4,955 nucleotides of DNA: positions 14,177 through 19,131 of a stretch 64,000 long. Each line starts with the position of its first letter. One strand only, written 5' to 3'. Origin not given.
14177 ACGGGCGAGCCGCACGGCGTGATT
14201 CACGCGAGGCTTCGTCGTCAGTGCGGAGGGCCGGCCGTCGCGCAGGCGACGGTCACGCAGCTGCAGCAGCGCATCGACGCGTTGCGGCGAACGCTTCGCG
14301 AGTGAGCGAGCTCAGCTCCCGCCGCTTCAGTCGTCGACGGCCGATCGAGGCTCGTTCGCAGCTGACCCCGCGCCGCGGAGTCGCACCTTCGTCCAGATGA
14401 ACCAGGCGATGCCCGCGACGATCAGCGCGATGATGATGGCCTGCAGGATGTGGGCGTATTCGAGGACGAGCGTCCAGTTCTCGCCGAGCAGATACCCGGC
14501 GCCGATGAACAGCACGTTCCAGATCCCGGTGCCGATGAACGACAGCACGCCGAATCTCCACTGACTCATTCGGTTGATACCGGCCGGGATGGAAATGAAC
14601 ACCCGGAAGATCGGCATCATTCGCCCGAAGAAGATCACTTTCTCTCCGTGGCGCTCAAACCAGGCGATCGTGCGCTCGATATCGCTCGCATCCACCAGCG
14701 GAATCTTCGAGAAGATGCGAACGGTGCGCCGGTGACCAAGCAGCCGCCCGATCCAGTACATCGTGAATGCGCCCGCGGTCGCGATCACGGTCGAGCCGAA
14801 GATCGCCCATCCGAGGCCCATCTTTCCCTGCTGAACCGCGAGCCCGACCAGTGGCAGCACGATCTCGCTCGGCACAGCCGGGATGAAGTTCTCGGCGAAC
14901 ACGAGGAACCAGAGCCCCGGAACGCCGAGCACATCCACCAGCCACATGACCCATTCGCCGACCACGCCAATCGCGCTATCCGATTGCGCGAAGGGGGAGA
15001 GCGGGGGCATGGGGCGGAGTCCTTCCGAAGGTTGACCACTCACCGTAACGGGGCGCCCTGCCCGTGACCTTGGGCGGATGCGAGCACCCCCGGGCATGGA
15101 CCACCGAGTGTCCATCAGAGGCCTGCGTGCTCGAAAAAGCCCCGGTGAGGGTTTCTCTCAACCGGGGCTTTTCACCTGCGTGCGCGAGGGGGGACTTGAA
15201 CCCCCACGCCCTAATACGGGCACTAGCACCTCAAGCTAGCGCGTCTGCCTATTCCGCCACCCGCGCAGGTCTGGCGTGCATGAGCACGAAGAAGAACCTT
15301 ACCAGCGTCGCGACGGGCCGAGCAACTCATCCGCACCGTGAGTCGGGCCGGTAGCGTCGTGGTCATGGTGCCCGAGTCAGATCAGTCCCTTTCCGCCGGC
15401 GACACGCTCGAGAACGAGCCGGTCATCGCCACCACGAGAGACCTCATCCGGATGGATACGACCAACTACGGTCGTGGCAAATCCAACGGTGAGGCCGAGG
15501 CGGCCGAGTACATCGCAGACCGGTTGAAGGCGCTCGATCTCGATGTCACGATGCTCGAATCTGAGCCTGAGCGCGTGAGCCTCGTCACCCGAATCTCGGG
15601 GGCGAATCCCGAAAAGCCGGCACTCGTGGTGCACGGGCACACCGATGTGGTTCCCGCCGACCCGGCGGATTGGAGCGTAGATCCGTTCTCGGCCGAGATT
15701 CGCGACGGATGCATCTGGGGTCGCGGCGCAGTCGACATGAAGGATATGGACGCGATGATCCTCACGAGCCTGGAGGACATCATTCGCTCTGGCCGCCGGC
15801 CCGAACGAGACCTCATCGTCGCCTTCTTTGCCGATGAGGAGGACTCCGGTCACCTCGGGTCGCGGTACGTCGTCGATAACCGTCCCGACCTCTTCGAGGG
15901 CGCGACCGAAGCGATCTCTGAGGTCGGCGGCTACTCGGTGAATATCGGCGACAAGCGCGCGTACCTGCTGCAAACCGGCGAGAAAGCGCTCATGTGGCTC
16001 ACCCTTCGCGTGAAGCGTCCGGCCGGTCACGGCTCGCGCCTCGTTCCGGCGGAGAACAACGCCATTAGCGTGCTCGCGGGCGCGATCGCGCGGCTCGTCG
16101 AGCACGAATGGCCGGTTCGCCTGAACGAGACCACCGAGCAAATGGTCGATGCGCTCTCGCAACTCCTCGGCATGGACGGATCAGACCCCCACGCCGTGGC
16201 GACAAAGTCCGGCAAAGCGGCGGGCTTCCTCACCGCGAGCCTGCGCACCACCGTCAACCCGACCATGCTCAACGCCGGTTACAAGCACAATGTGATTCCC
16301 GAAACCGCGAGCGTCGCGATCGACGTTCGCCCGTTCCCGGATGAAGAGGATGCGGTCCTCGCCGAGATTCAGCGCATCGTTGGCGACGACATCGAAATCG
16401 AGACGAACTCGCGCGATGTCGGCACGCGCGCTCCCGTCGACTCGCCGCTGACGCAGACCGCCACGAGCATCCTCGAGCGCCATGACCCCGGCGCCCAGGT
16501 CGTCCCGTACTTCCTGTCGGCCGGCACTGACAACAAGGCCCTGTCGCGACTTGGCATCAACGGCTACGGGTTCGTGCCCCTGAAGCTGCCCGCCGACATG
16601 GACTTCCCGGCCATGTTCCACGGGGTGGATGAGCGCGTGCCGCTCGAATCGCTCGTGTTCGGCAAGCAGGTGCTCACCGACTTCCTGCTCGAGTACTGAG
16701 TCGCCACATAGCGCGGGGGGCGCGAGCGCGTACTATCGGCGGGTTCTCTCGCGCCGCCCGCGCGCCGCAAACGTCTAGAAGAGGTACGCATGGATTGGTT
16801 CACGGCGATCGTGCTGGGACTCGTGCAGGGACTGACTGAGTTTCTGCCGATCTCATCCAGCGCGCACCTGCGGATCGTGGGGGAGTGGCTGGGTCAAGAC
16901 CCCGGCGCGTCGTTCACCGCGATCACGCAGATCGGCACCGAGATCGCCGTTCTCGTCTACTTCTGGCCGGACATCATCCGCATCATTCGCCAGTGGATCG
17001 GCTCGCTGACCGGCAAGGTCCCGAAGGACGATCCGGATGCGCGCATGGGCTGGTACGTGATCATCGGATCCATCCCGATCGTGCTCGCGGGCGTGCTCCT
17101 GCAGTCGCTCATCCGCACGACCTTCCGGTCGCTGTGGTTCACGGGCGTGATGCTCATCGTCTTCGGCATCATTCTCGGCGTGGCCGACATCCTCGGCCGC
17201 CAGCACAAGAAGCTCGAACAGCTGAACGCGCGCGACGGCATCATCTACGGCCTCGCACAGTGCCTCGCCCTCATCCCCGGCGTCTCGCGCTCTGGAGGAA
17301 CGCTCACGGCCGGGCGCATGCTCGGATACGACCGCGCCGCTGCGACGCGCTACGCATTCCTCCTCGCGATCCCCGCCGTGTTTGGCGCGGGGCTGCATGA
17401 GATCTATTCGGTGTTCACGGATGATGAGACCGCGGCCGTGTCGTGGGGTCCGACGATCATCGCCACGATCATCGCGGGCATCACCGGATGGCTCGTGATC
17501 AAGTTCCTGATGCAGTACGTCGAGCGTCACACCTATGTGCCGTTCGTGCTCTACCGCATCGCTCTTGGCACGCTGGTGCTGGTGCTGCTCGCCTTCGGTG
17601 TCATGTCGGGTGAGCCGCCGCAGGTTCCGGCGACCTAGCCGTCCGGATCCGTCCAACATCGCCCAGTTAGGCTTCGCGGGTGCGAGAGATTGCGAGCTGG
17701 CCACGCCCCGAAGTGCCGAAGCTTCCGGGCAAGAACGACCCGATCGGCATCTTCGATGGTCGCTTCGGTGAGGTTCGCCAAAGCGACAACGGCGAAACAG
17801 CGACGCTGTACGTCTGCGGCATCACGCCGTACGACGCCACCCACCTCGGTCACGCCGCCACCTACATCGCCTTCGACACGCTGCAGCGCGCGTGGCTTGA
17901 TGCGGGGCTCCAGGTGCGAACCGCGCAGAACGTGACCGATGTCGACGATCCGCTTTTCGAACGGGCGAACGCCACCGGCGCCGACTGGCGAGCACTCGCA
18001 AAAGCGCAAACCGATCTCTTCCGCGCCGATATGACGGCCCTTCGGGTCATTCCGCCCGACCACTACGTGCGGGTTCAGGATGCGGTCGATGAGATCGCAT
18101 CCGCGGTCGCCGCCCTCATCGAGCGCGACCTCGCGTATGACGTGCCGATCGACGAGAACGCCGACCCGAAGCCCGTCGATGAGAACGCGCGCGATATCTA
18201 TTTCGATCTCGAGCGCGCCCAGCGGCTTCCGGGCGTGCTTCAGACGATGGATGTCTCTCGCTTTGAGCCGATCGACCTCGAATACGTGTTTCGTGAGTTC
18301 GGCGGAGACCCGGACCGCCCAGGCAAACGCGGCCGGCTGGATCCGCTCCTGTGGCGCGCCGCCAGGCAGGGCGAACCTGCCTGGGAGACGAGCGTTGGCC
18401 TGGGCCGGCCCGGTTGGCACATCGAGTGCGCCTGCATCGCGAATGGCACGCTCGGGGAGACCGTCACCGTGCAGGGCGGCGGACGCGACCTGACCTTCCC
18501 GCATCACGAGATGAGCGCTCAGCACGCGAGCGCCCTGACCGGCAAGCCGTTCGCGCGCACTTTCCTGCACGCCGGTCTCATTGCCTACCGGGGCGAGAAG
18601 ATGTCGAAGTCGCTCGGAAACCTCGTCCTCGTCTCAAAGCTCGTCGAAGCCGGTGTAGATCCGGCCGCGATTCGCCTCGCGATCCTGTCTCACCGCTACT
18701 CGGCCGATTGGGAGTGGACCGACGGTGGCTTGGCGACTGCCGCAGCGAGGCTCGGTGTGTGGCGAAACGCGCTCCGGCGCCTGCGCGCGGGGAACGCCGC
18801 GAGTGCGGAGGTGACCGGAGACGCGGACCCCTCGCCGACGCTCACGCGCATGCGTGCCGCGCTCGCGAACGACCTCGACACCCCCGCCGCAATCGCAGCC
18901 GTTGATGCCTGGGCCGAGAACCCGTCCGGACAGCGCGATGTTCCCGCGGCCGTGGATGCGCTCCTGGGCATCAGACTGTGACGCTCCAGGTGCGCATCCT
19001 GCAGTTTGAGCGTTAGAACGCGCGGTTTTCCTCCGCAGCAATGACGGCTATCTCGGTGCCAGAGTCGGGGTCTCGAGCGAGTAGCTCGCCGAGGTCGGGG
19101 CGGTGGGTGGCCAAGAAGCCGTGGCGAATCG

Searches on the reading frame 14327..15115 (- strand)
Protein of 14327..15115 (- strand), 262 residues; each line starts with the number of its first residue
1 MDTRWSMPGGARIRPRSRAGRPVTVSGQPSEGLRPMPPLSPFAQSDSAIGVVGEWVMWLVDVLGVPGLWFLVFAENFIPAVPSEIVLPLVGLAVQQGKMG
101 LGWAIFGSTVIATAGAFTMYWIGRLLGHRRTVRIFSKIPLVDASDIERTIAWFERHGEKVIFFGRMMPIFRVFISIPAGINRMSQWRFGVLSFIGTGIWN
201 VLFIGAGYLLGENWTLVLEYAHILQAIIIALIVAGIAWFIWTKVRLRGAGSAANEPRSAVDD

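Call 50: search_protein_families(library=pfam, proteins=[window:14327-15115:-], max_evalue=0.0001)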
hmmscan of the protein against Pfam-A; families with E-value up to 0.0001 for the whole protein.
window:14327-15115:- (262 aa): 1 family
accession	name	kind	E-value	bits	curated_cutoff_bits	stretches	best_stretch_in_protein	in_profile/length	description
PF09335.16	VTT_dom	-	3.1e-19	70.1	33.9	1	81-209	1-123/123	VTT domain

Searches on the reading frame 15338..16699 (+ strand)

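Call 50: search_protein_families(library=pfam, proteins=[window:15338-16699:+], max_evalue=0.0001)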
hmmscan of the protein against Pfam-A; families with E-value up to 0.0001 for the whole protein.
window:15338-16699:+ (453 aa): 3 families
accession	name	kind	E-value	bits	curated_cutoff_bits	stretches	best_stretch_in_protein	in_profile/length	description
PF01546.33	Peptidase_M20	-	5.8e-29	101.9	24.6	1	98-451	2-205/206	Peptidase family M20/M25/M40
PF07687.19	M20_dimer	-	2.9e-16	59.8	21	1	213-350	1-101/107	Peptidase dimerisation domain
PF04389.22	Peptidase_M28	-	4.6e-08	33.5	21.3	1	82-183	2-81/193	Peptidase family M28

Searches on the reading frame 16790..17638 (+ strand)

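Call 50: search_protein_families(library=pfam, proteins=[window:16790-17638:+], max_evalue=0.0001)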
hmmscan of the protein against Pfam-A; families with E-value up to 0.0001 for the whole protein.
window:16790-17638:+ (282 aa): 1 family
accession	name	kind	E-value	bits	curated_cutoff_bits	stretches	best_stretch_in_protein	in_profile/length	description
PF02673.24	BacA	-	2e-84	283.7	33.4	1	6-261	1-256/257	Bacitracin resistance protein BacA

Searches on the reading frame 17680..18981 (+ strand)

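Call 50: search_protein_families(library=pfam, proteins=[window:17680-18981:+], max_evalue=0.0001)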
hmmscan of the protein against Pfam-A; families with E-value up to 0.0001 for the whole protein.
window:17680-18981:+ (433 aa): 3 families
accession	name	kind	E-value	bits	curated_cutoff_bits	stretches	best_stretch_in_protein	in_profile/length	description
PF01406.26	tRNA-synt_1e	-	9.5e-75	252.2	27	1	39-354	8-299/301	tRNA synthetases class I (C) catalytic domain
PF09334.17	tRNA-synt_1g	-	2.1e-05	23.9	20.1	0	290-339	310-358/391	tRNA synthetases class I (M)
PF00133.28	tRNA-synt_1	-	4.2e-05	22.9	22.7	0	268-346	335-413/414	tRNA synthetases class I (I, L, M and V)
